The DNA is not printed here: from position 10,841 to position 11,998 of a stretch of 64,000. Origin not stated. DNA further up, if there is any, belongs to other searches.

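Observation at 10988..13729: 913-aa fusion of a Ser/Thr-dehydratase-like PLP enzyme, a SerA-like dehydrogenase and a ParB/Srx (SerK/SbnI-like) domain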

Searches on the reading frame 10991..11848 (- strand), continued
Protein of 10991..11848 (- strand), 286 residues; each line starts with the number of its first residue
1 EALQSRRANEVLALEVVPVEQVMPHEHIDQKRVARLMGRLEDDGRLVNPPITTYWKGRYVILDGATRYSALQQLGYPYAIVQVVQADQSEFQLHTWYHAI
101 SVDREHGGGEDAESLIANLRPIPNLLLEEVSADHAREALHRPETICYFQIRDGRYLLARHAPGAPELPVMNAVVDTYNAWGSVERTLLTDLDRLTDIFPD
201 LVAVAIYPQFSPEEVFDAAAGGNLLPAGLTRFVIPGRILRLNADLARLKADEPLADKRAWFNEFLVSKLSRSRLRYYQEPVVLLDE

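Call 38: search_protein_families(library=ncbifam, proteins=[L084:4139-5773:-, L084:2826-4142:-, L084:5820-6704:-, L084:7004-8032:+, L084:8813-9574:+, L082:9032-9940:+], max_evalue=0.001)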
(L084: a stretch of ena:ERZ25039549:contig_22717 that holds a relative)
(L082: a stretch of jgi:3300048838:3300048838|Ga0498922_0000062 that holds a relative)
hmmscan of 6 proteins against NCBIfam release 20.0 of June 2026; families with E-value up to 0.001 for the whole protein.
L084:4139-5773:- (544 aa): 55 families (the best 25 are shown)
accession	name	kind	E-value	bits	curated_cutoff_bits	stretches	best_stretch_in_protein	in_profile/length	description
NF006122.0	PRK08266.1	subfamily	3.9e-215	715.4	571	1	1-534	1-536/543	hypothetical protein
NF005712.0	PRK07524.1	subfamily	1.8e-115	386.4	500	1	4-523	3-528/536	5-guanidino-2-oxopentanoate decarboxylase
TIGR00118.1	acolac_lg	equivalog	2.9e-91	306.7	538.35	1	5-524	2-534/557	biosynthetic-type acetolactate synthase large subunit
NF005470.0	PRK07064.1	equivalog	2.5e-90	304.1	495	1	4-524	5-529/552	thiamine pyrophosphate-binding protein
NF006052.0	PRK08199.1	subfamily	7.2e-88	295.3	539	1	4-523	8-536/559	thiamine pyrophosphate protein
NF004710.0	PRK06048.1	equivalog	7.3e-87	292.1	976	1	4-524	8-537/561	acetolactate synthase large subunit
NF004919.0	PRK06276.1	equivalog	2.9e-86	290.1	866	1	5-524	2-538/582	acetolactate synthase large subunit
NF006187.0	PRK08322.1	equivalog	7.3e-85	285.4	509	1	6-524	4-528/548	acetolactate synthase large subunit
NF006378.0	PRK08617.1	equivalog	6.1e-82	275.7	510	1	5-524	9-538/556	acetolactate synthase AlsS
NF005039.0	PRK06456.1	equivalog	3.3e-80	270.2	868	1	4-524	2-544/572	acetolactate synthase large subunit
NF005860.0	PRK07789.1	equivalog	1.6e-79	267.8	881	1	4-526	34-580/615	acetolactate synthase large subunit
NF006319.0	PRK08527.1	equivalog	5.4e-76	256.2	905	1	3-524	3-538/565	acetolactate synthase large subunit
TIGR02418.1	acolac_catab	equivalog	3.9e-74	250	551.1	1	7-525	2-530/539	acetolactate synthase AlsS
NF006524.0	PRK08978.1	equivalog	3.3e-70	236.9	738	1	5-528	2-528/548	acetolactate synthase 2 catalytic subunit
NF006016.1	PRK08155.1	equivalog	2.2e-69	234.4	870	1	4-525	3-533/554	acetolactate synthase large subunit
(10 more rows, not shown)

L084:2826-4142:- (438 aa): 0 families

L084:5820-6704:- (294 aa): 1 family
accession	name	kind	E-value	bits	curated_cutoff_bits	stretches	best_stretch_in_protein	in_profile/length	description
TIGR00950.1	2A78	equivalog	1.2e-23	83.9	230.2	1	42-269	27-263/264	carboxylate/amino acid/amine transporter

L084:7004-8032:+ (342 aa): 23 families
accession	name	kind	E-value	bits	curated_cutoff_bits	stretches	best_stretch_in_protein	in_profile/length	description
TIGR01327.1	PGDH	equivalog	8.8e-81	272.2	454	1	4-311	1-308/525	phosphoglycerate dehydrogenase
NF009714.1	PRK13243.1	equivalog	1.3e-59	202.2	455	1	3-302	3-311/332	glyoxylate reductase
NF008759.0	PRK11790.1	equivalog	3.8e-55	187.2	404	1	3-315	12-328/410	phosphoglycerate dehydrogenase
NF005069.0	PRK06487.1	equivalog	2e-44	152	448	1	9-280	12-287/320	2-hydroxyacid dehydrogenase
NF011938.0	PRK15409.1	equivalog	3.2e-42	144.7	492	1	4-295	4-300/324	glyoxylate/hydroxypyruvate reductase GhrB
NF006263.0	PRK08410.1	equivalog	1.3e-33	116.7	389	1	16-295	16-298/311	D-2-hydroxyacid dehydrogenase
NF005750.0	PRK07574.1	equivalog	5.9e-32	111.2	329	1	78-299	126-352/386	NAD-dependent formate dehydrogenase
NF005387.0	PRK06932.1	equivalog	6.7e-32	110.7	492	1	46-285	45-291/314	2-hydroxyacid dehydrogenase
NF041369.1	Dhydh_Halo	equivalog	4e-31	108.4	400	1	60-297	49-288/305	D-2-hydroxyacid dehydrogenase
NF000492.1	vanH_gen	exception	5.1e-31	107.9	540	1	43-267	41-260/312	D-lactate dehydrogenase VanH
NF001309.0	PRK00257.1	equivalog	6.6e-30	104.3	434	1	19-327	16-301/379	4-phosphoerythronate dehydrogenase PdxB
NF000128.1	vanH-Sc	exception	4.5e-26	91.8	650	1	70-271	90-284/337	D-lactate dehydrogenase VanH-Sc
NF000112.1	vanH-Amyco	exception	3.3e-25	89.1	625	1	49-266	76-288/348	VanH-AOV family D-lactate dehydrogenase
NF000371.1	vanH_Agroup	exception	4.1e-25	88.6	700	1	69-297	74-309/322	VanH-A/VanH-Pt family D-lactate dehydrogenase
NF006374.0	PRK08605.1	subfamily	6.8e-25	87.8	356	1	22-304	25-322/332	D-lactate dehydrogenase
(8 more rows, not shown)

L084:8813-9574:+ (253 aa): 0 families

L082:9032-9940:+ (302 aa): 0 families

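Call 40: search_solved_structures(query=A1, max_evalue=0.01, show_alignments=5)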
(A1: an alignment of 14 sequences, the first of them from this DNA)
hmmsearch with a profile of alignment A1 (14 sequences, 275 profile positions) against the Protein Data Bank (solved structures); distinct sequences matched with E-value up to 0.01: 7.
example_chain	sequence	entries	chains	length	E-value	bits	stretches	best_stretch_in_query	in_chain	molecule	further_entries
5uje_A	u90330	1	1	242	2.4e-25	92.6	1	5-259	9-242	SbnI protein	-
6nr6_A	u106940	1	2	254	8e-23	84.3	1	5-273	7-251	Bifunctional transcriptional regulator/O-phospho-L-serine synthase SbnI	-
5ujd_A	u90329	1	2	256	9.6e-22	80.8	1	5-273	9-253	Siderophore biosynthesis protein SbnI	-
5x0b_A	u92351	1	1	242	3.9e-06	29.6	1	7-104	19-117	Free serine kinase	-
1vk1_A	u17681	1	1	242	6.1e-06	29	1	8-113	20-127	Conserved hypothetical protein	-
5x0j_A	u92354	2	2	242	2e-05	27.3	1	7-104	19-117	Free serine kinase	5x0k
5x0e_A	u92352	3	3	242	3.6e-05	26.4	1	7-104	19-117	Free serine kinase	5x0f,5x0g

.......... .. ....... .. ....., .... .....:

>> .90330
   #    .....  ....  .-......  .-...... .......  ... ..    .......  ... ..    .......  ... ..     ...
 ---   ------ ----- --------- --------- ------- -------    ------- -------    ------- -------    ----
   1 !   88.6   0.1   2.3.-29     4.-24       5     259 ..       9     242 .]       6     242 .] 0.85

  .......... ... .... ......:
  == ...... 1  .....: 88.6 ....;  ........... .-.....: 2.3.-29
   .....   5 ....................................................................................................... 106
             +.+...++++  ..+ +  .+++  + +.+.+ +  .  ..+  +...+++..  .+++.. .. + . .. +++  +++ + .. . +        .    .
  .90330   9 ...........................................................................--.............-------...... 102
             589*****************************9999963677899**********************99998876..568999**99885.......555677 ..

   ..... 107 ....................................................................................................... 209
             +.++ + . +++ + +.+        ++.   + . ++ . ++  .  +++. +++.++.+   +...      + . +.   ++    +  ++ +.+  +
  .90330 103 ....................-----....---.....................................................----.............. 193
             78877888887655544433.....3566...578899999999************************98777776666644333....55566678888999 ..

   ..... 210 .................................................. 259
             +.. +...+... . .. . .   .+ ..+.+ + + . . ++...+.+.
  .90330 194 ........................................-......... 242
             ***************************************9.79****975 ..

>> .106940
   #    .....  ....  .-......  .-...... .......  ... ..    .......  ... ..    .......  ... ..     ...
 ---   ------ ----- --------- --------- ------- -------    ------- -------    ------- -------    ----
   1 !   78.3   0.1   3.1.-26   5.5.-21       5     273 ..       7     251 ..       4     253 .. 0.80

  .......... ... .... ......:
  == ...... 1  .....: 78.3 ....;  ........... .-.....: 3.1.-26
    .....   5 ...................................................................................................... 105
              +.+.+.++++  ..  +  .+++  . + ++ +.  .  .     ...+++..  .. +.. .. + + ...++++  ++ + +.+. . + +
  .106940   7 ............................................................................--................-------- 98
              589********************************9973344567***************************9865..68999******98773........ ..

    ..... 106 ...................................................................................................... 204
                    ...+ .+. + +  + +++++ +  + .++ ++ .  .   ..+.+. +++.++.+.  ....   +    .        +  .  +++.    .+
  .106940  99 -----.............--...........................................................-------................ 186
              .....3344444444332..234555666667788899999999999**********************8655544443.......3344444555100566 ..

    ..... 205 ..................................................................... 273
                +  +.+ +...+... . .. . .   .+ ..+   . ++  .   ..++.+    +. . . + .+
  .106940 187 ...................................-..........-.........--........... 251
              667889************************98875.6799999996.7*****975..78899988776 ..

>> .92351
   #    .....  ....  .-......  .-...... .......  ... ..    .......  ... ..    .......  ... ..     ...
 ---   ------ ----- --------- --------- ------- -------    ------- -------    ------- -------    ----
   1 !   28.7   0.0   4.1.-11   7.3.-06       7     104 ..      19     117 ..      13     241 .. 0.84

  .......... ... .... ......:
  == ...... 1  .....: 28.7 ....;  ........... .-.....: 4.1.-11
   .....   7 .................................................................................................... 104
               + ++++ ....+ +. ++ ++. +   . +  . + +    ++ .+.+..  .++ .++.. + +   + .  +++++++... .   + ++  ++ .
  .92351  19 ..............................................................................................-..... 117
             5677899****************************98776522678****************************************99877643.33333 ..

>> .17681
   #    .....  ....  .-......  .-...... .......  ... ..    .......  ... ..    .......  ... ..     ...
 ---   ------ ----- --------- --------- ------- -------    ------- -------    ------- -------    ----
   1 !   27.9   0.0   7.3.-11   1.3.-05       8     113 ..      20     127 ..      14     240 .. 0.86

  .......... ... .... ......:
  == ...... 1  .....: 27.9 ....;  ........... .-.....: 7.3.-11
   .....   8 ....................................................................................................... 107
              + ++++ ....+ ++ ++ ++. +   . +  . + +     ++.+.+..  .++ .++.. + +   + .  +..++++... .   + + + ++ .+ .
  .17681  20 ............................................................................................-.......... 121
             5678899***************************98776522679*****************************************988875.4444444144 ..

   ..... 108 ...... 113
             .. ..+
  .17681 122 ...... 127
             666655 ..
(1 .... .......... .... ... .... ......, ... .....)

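Call 51: search_protein_families(library=ncbifam, proteins=[window:10991-11824:-], max_evalue=1)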
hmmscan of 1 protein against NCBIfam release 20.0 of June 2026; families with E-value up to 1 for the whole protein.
window:10991-11824:- (278 aa): 3 families
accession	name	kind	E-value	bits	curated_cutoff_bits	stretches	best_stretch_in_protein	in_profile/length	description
NF033589.0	staphy_B_SbnI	equivalog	2.2e-24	86.2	350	1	5-277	7-253/254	bifunctional transcriptional regulator/O-phospho-L-serine synthase SbnI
NF053625.1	SerKinSerKArch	equivalog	2.1e-09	36.9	380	1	9-95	19-107/244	ADP-dependent L-serine kinase SerK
TIGR04285.1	nucleoid_noc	exception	0.064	12.6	315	1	6-80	7-80/255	nucleoid occlusion protein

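Call 53: find_encoding_contigs(protein=P0336, flank=7000, max_places=1)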
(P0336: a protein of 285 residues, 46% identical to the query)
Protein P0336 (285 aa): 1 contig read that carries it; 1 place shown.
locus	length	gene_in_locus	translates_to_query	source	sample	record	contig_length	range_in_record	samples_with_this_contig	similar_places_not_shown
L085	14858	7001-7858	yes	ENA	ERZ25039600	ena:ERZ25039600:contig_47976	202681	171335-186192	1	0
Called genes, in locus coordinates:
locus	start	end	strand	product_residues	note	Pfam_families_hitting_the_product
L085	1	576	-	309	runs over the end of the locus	-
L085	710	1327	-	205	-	PF00629:MAM (weak)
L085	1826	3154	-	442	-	PF07260:ANKH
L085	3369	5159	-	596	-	PF02837:Glyco_hydro_2_N, PF22666:Glyco_hydro_2_N2 (weak), PF00703:Glyco_hydro_2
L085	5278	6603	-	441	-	PF02056:Glyco_hydro_4, PF11975:Glyco_hydro_4C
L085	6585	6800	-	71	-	-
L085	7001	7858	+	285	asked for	-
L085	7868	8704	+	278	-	PF14451:Ub-Mut7C, PF01927:Mut7-C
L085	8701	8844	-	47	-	-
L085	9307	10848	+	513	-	PF00012:HSP70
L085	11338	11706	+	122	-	-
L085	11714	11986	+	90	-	-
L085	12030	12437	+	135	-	-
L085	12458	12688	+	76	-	-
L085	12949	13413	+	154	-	-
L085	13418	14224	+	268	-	-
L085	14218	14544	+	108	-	-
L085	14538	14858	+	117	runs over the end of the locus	-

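Call 54: find_encoding_contigs(protein=P0357, flank=7000, max_places=1)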
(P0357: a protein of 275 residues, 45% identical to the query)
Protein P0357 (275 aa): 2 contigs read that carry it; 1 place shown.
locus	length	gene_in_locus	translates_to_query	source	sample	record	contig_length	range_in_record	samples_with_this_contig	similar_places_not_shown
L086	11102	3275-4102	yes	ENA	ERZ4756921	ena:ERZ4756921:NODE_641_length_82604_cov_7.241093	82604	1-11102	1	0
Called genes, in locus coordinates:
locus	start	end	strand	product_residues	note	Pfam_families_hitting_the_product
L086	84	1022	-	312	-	PF19300:BPD_transp_1_N, PF00528:BPD_transp_1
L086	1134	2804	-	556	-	PF00496:SBP_bac_5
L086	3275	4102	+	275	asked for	-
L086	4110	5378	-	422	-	PF02844:GARS_N, PF01071:GARS_A, PF02843:GARS_C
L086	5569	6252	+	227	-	PF00027:cNMP_binding, PF13545:HTH_Crp_2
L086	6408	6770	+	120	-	-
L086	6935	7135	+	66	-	PF09723:Zn_ribbon_8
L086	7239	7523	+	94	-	PF02583:Trns_repr_metal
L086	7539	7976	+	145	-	PF02566:OsmC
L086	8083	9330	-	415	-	-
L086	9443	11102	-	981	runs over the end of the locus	PF00989:PAS, PF08448:PAS_4, PF08447:PAS_3, PF13426:PAS_9, PF08447:PAS_3, PF00512:HisKA, PF02518:HATPase_c, PF00072:Response_reg, +1 more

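Call 55: find_encoding_contigs(protein=P0364, flank=7000, max_places=2)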
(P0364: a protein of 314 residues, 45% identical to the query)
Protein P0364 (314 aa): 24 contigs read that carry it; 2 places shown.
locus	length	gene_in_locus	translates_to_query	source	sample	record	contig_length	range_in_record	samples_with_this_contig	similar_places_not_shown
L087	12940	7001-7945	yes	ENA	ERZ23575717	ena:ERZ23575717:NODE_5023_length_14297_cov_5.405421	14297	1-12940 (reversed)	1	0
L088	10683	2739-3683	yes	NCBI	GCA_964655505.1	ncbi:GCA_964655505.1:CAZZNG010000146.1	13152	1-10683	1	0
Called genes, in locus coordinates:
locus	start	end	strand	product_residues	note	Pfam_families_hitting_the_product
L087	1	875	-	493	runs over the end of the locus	PF02310:B12-binding, PF04055:Radical_SAM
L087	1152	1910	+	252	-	PF00072:Response_reg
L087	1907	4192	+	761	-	PF02518:HATPase_c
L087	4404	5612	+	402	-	PF00682:HMGL-like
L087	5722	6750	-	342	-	PF01408:GFO_IDH_MocA, PF02894:GFO_IDH_MocA_C, PF22725:GFO_IDH_MocA_C3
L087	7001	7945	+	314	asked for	-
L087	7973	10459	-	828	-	PF01476:LysM, PF23446:LysM1_NFP_LYK (faint), PF23473:LysM3_LYK4_5 (weak), PF01476:LysM, PF02469:Fasciclin, PF10648:Gmad2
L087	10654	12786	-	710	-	PF03747:ADP_ribosyl_GH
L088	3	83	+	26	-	?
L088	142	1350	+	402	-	PF00682:HMGL-like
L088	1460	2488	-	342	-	PF01408:GFO_IDH_MocA, PF02894:GFO_IDH_MocA_C, PF22725:GFO_IDH_MocA_C3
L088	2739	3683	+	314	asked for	-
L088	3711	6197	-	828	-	PF01476:LysM, PF23446:LysM1_NFP_LYK (faint), PF23473:LysM3_LYK4_5 (weak), PF01476:LysM, PF02469:Fasciclin, PF10648:Gmad2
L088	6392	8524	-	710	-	PF03747:ADP_ribosyl_GH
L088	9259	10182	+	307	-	PF09754:PAC2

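Call 63: find_encoding_contigs(protein=P0133, flank=8000, max_places=3)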
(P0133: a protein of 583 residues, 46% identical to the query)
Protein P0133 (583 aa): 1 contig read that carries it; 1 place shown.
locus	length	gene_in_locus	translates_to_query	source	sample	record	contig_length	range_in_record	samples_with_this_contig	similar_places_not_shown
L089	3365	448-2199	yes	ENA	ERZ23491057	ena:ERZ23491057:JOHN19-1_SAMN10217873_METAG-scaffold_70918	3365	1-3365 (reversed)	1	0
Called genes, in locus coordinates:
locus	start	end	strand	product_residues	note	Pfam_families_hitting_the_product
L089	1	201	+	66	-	?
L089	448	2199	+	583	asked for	PF00389:2-Hacid_dh, PF02826:2-Hacid_dh_C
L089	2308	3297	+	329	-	PF02899:Phage_int_SAM_1 (weak), PF13495:Phage_int_SAM_4 (faint), PF00589:Phage_integrase (weak)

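Call 64: predict_structure(alignment_id=A1)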
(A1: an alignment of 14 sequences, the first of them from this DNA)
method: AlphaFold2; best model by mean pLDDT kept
length: 278 residues; sequences in the alignment: 14
mean_pLDDT: 85.8   pTM: 0.81
mean pLDDT of the five models: 85.8, 85.5, 80.7, 79.6, 79.0
residues with pLDDT >= 90: 153; 70-90: 97; 50-70: 17; < 50: 11
segments of 3 or more residues with pLDDT < 50: 270-278
pLDDT, mean of each block of 10 residues (from residue 1): 73 91 78 77 92 90 89 86 86 75 87 98 94 95 96 95 95 91 92 95 93 92 82 81 88 84 61 34
secondary structure, 60 per line:
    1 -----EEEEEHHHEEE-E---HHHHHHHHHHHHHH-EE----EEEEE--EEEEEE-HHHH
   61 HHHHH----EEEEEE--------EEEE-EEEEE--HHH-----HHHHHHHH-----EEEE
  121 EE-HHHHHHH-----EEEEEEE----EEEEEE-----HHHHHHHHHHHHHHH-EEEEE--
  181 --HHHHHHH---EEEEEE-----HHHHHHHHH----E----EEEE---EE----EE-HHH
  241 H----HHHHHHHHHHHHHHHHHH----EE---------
elements in order: E6-10 E14-16 H22-35 E43-47 E50-55 H57-65 E70-75 E84-87 E89-93 H104-111 E117-122 H124-130 E136-142 E147-152 H158-172 E174-178 H183-189 E193-198 H204-212 E222-225 H238-241 H246-263

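Call 66: find_encoding_contigs(protein=P0141, flank=8000, max_places=3)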
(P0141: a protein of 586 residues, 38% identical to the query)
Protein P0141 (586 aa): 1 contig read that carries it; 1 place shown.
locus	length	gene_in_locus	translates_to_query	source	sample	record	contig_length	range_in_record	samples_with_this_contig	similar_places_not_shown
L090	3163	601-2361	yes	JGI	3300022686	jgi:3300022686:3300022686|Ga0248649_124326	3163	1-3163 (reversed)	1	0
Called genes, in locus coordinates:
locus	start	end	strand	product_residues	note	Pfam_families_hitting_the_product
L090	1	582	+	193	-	?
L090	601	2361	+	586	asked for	PF00389:2-Hacid_dh, PF02826:2-Hacid_dh_C, PF07991:KARI_N (weak), PF03807:F420_oxidored (faint)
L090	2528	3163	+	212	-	?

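Call 67: find_encoding_contigs(protein=P0155, flank=8000, max_places=3)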
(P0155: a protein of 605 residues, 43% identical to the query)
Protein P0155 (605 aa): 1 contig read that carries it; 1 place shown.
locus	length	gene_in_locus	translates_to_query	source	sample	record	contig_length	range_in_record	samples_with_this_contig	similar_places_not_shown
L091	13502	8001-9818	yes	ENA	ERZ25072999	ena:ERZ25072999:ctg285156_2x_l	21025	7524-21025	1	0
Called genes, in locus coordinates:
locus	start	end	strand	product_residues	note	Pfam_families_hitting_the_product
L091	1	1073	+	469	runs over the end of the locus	PF00152:tRNA-synt_2, PF02938:GAD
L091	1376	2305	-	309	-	PF01073:3Beta_HSD, PF01370:Epimerase, PF04321:RmlD_sub_bind, PF05368:NmrA, PF07993:NAD_binding_4 (faint), PF13460:NAD_binding_10, PF16363:GDP_Man_Dehyd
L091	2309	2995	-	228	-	PF00702:Hydrolase, PF13419:HAD_2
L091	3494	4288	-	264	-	PF01501:Glyco_transf_8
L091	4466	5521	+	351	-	PF00356:LacI, PF00532:Peripla_BP_1, PF13407:Peripla_BP_4 (faint), PF13377:Peripla_BP_3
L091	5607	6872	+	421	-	PF01370:Epimerase, PF16363:GDP_Man_Dehyd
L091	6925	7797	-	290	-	PF00106:adh_short, PF08659:KR, PF13561:adh_short_C2, PF08643:DUF1776 (weak)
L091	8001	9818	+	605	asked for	PF00389:2-Hacid_dh, PF02826:2-Hacid_dh_C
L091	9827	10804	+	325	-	PF24096:DUF7379 (weak), PF12697:Abhydrolase_6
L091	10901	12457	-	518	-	-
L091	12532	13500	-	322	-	?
